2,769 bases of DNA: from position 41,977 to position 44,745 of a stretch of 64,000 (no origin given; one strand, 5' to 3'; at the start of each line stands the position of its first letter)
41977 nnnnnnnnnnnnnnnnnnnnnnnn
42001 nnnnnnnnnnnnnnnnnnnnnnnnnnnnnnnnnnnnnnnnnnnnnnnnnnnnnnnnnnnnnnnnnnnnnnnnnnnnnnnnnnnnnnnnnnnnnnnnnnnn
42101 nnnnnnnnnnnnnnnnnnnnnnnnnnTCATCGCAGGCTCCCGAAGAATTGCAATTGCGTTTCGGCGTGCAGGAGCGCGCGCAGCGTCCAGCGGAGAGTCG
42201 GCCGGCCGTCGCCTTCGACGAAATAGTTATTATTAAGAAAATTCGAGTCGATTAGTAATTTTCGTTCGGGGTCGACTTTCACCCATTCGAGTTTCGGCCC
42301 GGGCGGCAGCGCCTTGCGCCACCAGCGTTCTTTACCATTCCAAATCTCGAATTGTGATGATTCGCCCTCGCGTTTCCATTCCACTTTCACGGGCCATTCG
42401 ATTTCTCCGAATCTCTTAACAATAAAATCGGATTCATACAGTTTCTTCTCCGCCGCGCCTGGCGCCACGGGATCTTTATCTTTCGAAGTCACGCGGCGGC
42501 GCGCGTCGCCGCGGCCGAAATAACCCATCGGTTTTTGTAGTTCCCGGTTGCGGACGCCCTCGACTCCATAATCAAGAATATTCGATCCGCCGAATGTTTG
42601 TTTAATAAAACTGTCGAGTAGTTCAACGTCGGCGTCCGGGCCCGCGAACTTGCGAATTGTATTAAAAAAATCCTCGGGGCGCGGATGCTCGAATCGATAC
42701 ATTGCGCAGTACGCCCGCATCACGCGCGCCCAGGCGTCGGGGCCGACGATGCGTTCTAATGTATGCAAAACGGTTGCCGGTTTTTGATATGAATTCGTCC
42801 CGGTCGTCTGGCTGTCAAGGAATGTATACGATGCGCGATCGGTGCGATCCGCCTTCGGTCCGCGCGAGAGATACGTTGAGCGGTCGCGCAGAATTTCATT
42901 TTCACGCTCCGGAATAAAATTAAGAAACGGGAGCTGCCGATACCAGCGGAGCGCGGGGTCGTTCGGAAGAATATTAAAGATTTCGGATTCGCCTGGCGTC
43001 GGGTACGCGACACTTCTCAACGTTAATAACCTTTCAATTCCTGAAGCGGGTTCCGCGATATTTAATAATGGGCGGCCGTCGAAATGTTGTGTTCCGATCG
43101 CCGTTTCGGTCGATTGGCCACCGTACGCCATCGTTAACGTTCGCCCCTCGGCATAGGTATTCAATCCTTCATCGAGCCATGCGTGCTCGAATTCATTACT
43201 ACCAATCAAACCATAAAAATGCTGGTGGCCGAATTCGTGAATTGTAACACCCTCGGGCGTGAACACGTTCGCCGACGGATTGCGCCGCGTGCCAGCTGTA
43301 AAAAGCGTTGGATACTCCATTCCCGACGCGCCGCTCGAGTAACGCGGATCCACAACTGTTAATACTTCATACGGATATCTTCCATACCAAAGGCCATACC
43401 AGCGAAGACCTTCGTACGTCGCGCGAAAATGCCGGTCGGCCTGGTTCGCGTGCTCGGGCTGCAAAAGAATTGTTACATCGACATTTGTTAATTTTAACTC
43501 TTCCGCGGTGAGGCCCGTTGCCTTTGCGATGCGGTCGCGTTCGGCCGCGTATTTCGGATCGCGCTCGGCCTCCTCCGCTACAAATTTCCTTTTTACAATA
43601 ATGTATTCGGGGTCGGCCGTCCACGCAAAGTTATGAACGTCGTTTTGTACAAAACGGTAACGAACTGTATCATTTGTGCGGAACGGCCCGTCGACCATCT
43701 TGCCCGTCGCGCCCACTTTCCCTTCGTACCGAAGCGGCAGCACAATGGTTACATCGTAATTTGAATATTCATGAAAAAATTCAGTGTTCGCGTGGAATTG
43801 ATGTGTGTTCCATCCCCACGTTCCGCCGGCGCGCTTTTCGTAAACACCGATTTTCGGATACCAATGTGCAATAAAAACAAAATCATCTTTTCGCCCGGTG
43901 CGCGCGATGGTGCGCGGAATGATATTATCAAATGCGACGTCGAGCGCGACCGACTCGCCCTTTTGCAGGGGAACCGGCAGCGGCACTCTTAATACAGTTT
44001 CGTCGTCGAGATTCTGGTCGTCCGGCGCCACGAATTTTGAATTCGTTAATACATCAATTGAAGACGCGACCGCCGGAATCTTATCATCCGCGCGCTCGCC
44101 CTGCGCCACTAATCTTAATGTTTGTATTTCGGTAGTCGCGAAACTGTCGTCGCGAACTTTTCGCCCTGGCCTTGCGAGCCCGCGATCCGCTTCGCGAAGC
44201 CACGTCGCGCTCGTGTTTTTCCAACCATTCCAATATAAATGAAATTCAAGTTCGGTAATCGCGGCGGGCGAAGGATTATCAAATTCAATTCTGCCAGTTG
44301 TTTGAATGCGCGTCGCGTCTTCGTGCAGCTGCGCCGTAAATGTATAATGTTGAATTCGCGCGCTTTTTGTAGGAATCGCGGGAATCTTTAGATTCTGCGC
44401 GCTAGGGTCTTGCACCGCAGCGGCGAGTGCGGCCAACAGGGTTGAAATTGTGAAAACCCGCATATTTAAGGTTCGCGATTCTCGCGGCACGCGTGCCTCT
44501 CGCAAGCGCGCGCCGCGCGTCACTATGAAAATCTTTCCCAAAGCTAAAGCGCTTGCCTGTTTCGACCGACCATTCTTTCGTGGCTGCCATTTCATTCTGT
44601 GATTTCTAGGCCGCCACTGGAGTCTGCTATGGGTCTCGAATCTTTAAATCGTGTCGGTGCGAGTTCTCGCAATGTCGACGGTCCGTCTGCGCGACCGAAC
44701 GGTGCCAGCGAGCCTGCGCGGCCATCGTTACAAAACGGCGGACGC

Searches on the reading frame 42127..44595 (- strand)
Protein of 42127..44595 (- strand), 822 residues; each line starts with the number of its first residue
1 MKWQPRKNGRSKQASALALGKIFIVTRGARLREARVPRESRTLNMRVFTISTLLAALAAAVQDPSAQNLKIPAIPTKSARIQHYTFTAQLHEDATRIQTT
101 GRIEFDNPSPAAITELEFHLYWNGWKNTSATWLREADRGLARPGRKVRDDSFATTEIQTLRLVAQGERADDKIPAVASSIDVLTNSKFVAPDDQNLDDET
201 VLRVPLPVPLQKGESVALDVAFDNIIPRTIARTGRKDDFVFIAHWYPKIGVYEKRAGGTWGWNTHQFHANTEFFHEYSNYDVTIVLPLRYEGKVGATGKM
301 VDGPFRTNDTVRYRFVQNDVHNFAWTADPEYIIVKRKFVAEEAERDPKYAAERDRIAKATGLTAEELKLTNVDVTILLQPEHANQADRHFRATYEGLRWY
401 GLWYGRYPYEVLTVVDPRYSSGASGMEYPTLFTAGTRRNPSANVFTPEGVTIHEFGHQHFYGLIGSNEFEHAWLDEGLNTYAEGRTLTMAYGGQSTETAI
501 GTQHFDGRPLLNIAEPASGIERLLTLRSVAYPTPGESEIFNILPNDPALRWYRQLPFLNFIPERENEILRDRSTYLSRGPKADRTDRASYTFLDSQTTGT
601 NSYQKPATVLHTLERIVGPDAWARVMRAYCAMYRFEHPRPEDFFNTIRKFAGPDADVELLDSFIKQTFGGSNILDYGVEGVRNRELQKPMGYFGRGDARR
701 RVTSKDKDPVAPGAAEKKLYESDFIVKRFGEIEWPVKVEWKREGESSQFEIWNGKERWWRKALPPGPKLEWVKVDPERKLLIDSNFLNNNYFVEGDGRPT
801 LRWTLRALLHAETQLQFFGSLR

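Call 9: search_protein_families(library=pfam, proteins=[window:42127-44595:-], max_evalue=0.01)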
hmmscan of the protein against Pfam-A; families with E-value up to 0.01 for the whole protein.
window:42127-44595:- (822 aa): 1 family
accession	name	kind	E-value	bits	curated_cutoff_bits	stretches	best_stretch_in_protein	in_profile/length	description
PF01433.26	Peptidase_M1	-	1.1e-10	41.9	27.7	2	441-495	61-115/218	Peptidase family M1 domain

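Call 17: find_homologous_proteins(query=window:42130-44595:-, max_evalue=1e-20)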
Query window:42130-44595:- (822 aa): 3121 proteins with E <= 1e-20 among 8000 candidates; the best 120 are listed.
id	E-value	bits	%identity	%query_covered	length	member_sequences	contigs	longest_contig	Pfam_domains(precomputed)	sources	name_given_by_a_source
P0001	0.0e+0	1802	100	94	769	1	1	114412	PF01433.27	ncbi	ncbi:MAG: M1 family metallopeptidase [Planctomycetota bacterium]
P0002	0.0e+0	1280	69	95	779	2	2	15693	PF01433.27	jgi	jgi:hypothetical protein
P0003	0.0e+0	1218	66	95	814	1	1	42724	PF01433.27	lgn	-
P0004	0.0e+0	1140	63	93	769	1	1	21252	PF01433.27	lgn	-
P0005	0.0e+0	1117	62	91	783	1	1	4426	PF01433.27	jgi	jgi:hypothetical protein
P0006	0.0e+0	1078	63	88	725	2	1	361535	PF01433.27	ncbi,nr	ncbi:MAG: M1 family metallopeptidase [Planctomycetes bacterium]|nr:M1 family metallopeptidase [Planc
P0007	0.0e+0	1050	59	92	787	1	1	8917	PF01433.27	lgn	-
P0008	0.0e+0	1026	56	94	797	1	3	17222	PF01433.27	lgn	-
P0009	4.0e-274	930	55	89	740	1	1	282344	PF01433.27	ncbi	-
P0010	3.9e-263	894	52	93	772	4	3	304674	PF01433.27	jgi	-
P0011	2.9e-257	874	52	93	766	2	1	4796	PF01433.27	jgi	-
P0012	8.0e-160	552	42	91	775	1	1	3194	PF01433.27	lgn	-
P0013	2.9e-155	537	38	92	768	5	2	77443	PF01433.27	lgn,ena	-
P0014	1.7e-149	518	39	94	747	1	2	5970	PF01433.27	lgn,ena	-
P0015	8.5e-147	509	37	96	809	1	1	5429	PF01433.27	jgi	jgi:hypothetical protein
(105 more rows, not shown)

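Call 18: find_encoding_contigs(protein=P0001, flank=10000, max_places=4)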
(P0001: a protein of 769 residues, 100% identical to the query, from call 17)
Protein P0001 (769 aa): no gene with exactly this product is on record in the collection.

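Call 19: find_encoding_contigs(protein=P0002, flank=10000, max_places=4)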
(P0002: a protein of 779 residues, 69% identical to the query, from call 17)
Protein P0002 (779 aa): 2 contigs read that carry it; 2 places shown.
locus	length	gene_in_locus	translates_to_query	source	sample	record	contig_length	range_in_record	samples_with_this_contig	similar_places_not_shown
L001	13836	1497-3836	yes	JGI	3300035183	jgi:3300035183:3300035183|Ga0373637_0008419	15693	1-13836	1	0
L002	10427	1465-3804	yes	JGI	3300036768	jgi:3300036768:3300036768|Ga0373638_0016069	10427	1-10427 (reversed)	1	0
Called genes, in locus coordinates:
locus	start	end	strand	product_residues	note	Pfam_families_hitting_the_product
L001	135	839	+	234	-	-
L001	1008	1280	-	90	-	-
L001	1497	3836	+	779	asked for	PF01433:Peptidase_M1 (faint)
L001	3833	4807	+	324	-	-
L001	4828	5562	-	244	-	PF13677:MotB_plug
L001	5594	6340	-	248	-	PF20560:MotA_N (weak), PF01618:MotA_ExbB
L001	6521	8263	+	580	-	PF13428:TPR_14 (faint), PF14559:TPR_19 (weak), PF13432:TPR_16 (weak), PF14559:TPR_19 (weak), PF25062:ARM_TT21_N (weak), PF13432:TPR_16, PF14559:TPR_19 (weak), PF13432:TPR_16 (weak), +13 more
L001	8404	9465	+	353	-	PF04613:LpxD, PF25084:LbH_EIF2B, PF25087:GMPPB_C (faint), PF00132:Hexapep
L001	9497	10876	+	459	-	PF01370:Epimerase, PF08338:DUF1731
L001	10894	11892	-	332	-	-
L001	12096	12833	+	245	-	PF01209:Ubie_methyltran (weak), PF13489:Methyltransf_23, PF08241:Methyltransf_11, PF08242:Methyltransf_12, PF13649:Methyltransf_25, PF13847:Methyltransf_31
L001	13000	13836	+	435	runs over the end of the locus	-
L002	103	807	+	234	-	-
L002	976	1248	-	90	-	-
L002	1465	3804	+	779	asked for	PF01433:Peptidase_M1 (faint)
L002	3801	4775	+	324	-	-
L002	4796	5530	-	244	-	PF13677:MotB_plug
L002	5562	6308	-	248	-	PF20560:MotA_N (weak), PF01618:MotA_ExbB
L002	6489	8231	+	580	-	PF13428:TPR_14 (faint), PF14559:TPR_19 (weak), PF13432:TPR_16 (weak), PF14559:TPR_19 (weak), PF25062:ARM_TT21_N (weak), PF13432:TPR_16, PF14559:TPR_19 (weak), PF13432:TPR_16 (weak), +13 more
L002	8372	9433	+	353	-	PF04613:LpxD, PF25084:LbH_EIF2B, PF25087:GMPPB_C (faint), PF00132:Hexapep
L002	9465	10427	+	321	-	?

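Call 20: find_encoding_contigs(protein=P0003, flank=10000, max_places=4)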
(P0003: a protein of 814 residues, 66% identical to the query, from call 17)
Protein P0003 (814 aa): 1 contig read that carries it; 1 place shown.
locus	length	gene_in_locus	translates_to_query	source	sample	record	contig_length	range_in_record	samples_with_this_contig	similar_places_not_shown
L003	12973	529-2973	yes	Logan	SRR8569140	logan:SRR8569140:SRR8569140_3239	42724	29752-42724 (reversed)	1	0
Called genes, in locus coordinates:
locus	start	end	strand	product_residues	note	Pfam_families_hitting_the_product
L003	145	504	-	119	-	-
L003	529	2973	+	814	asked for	PF01433:Peptidase_M1 (faint)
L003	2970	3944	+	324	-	-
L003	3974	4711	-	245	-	PF13677:MotB_plug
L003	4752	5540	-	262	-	PF20560:MotA_N (weak), PF01618:MotA_ExbB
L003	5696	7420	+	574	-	PF13428:TPR_14 (faint), PF13429:TPR_15 (faint), PF23914:TPR_CcmH_CycH (faint), PF07719:TPR_2 (faint), PF25062:ARM_TT21_N (faint), PF14559:TPR_19 (weak), PF13432:TPR_16 (weak), PF14559:TPR_19 (weak), +6 more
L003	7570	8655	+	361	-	PF04613:LpxD, PF21711:DCTN5 (faint), PF25084:LbH_EIF2B, PF25087:GMPPB_C, PF14602:Hexapep_2 (faint), PF00132:Hexapep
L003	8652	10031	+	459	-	PF03364:Polyketide_cyc (weak), PF10604:Polyketide_cyc2 (weak), PF01370:Epimerase, PF08338:DUF1731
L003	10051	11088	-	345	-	-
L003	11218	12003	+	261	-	PF13489:Methyltransf_23, PF01209:Ubie_methyltran (weak), PF13847:Methyltransf_31, PF08241:Methyltransf_11, PF08242:Methyltransf_12, PF13649:Methyltransf_25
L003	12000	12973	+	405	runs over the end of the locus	-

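Call 53: find_encoding_contigs(protein=P0006, flank=8000, max_places=2)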
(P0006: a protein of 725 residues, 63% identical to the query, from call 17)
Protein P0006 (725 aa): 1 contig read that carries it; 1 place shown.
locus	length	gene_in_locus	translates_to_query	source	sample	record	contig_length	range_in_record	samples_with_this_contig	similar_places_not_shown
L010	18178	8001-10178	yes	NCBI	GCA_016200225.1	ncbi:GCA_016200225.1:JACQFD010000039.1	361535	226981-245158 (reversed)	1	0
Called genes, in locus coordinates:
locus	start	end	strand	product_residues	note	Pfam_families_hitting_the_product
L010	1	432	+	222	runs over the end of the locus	-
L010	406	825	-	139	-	-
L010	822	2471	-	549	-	-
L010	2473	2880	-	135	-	-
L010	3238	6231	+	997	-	PF04542:Sigma70_r2, PF04545:Sigma70_r4, PF08281:Sigma70_r4_2, PF00775:Dioxygenase_C (faint), PF13715:CarbopepD_reg_2 (faint), PF17802:SpaA (faint), PF13620:CarboxypepD_reg, PF13620:CarboxypepD_reg, +2 more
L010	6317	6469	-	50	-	-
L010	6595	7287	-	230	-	PF01027:Bax1-I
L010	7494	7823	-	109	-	-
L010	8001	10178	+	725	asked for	PF01433:Peptidase_M1 (faint)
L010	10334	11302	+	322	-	-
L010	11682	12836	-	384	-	-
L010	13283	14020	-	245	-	PF13677:MotB_plug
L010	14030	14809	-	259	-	PF20560:MotA_N, PF01618:MotA_ExbB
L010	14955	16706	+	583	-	PF13424:TPR_12 (faint), PF13428:TPR_14 (faint), PF13429:TPR_15 (faint), PF23241:HAT_PRP39_C (faint), PF23914:TPR_CcmH_CycH (faint), PF14559:TPR_19 (weak), PF14559:TPR_19 (weak), PF13432:TPR_16 (weak), +5 more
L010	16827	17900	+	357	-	PF04613:LpxD, PF25084:LbH_EIF2B (weak), PF25087:GMPPB_C (weak), PF14602:Hexapep_2 (faint), PF00132:Hexapep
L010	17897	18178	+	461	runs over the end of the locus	PF01370:Epimerase, PF08338:DUF1731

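Call 54: find_encoding_contigs(protein=P0004, flank=8000, max_places=2)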
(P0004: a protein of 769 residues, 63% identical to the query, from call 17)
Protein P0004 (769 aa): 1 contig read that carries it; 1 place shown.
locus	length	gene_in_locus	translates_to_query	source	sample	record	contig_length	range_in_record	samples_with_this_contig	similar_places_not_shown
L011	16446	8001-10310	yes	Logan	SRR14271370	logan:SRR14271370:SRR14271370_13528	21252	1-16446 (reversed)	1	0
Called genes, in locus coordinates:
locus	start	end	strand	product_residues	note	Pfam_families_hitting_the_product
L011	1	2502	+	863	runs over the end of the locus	PF13802:Gal_mutarotas_2, PF01055:Glyco_hydro_31_2nd, PF21365:Glyco_hydro_31_3rd, PF17137:DUF5110 (weak)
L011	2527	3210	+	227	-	-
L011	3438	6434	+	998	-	PF04542:Sigma70_r2, PF04545:Sigma70_r4 (weak), PF08281:Sigma70_r4_2, PF10670:DUF4198 (faint), PF00775:Dioxygenase_C (faint), PF13715:CarbopepD_reg_2 (faint), PF20598:DUF6795 (faint), PF13620:CarboxypepD_reg, +2 more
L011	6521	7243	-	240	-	PF01027:Bax1-I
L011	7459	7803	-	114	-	-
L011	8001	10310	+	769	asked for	PF01433:Peptidase_M1 (faint)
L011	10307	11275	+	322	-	-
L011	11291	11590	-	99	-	-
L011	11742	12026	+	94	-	-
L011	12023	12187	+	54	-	-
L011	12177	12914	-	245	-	PF13677:MotB_plug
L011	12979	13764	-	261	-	PF20560:MotA_N (weak), PF01618:MotA_ExbB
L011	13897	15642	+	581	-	-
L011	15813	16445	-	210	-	?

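Call 55: find_encoding_contigs(protein=P0009, flank=8000, max_places=2)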
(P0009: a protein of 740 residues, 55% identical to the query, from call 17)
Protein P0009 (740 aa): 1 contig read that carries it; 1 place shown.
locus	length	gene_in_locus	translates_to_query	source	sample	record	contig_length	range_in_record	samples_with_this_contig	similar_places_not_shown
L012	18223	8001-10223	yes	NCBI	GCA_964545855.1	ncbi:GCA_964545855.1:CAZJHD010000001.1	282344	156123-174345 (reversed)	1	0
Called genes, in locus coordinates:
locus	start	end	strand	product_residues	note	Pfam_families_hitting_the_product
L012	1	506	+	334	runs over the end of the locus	PF00448:SRP54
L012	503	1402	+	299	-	PF01656:CbiA, PF06564:CBP_BcsQ (weak), PF10609:ParA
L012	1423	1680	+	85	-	-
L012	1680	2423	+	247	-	PF04542:Sigma70_r2, PF04539:Sigma70_r3, PF04545:Sigma70_r4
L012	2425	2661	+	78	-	-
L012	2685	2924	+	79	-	-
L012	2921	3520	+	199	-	-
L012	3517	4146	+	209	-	-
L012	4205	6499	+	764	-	PF13802:Gal_mutarotas_2, PF01055:Glyco_hydro_31_2nd, PF21365:Glyco_hydro_31_3rd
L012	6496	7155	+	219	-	-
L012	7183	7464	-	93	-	-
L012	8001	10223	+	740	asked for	PF01433:Peptidase_M1 (weak)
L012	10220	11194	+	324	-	-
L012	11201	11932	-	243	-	PF13677:MotB_plug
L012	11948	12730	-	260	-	PF20560:MotA_N, PF01618:MotA_ExbB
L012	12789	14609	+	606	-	-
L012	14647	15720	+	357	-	PF04613:LpxD, PF25084:LbH_EIF2B (faint), PF25087:GMPPB_C, PF00132:Hexapep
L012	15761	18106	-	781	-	PF00990:GGDEF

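Call 65: search_protein_families(library=pfam, proteins=[L010:11682-12836:-, L011:11291-11590:-, L011:11742-12026:+, L011:12023-12187:+, L010:10334-11302:+], max_evalue=0.1)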
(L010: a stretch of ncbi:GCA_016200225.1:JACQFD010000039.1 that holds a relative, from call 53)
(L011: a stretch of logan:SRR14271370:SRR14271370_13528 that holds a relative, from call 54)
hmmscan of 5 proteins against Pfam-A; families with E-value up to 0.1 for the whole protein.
L010:11682-12836:- (384 aa): 1 family
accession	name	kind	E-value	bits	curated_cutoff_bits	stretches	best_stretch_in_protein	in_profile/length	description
PF13646.12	HEAT_2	-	0.032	14.9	27.7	1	184-252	10-77/88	HEAT repeats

L011:11291-11590:- (99 aa): 0 families

L011:11742-12026:+ (94 aa): 0 families

L011:12023-12187:+ (54 aa): 0 families

L010:10334-11302:+ (322 aa): 0 families

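Call 69: find_encoding_contigs(protein=P0008, flank=8000, max_places=3)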
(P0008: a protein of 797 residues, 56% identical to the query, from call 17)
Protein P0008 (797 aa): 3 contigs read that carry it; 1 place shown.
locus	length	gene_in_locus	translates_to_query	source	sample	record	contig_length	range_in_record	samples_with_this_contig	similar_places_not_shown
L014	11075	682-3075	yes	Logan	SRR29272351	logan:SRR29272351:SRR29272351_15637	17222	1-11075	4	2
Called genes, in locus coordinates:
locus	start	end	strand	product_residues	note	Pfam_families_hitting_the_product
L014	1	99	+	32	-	?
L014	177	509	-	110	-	-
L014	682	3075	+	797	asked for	PF01433:Peptidase_M1 (faint)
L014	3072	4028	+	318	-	-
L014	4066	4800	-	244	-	PF13677:MotB_plug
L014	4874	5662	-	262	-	PF20560:MotA_N, PF01618:MotA_ExbB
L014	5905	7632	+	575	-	PF13371:TPR_9 (faint), PF13424:TPR_12 (faint), PF13428:TPR_14 (faint), PF13432:TPR_16 (faint), PF23241:HAT_PRP39_C (faint), PF23914:TPR_CcmH_CycH (faint), PF14559:TPR_19 (weak), PF13429:TPR_15 (weak), +6 more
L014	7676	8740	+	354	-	PF04613:LpxD, PF25087:GMPPB_C, PF25084:LbH_EIF2B (weak), PF00132:Hexapep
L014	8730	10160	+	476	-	PF03364:Polyketide_cyc, PF01370:Epimerase, PF08338:DUF1731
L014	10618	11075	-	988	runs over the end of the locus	PF00675:Peptidase_M16, PF05193:Peptidase_M16_C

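Call 88: search_protein_families(library=phrogs, proteins=[L010:11682-12836:-], max_evalue=0.01)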
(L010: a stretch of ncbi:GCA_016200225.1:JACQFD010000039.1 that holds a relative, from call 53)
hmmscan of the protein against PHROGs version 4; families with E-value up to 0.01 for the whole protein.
L010:11682-12836:- (384 aa): 0 families

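Call 92: search_protein_families(library=padloc, proteins=[L010:11682-12836:-, L011:11291-11590:-, L011:11742-12026:+], max_evalue=0.1)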
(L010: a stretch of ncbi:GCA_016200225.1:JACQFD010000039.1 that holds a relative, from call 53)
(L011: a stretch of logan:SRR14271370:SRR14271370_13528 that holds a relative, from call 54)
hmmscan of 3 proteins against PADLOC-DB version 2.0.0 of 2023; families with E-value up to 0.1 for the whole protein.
L010:11682-12836:- (384 aa): 1 family
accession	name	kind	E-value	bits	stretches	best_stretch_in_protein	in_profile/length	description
PDLC00304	PtuA1|PtuA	-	0.045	10.9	0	163-249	145-231/444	AAA ATPase domain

L011:11291-11590:- (99 aa): 0 families

L011:11742-12026:+ (94 aa): 0 families
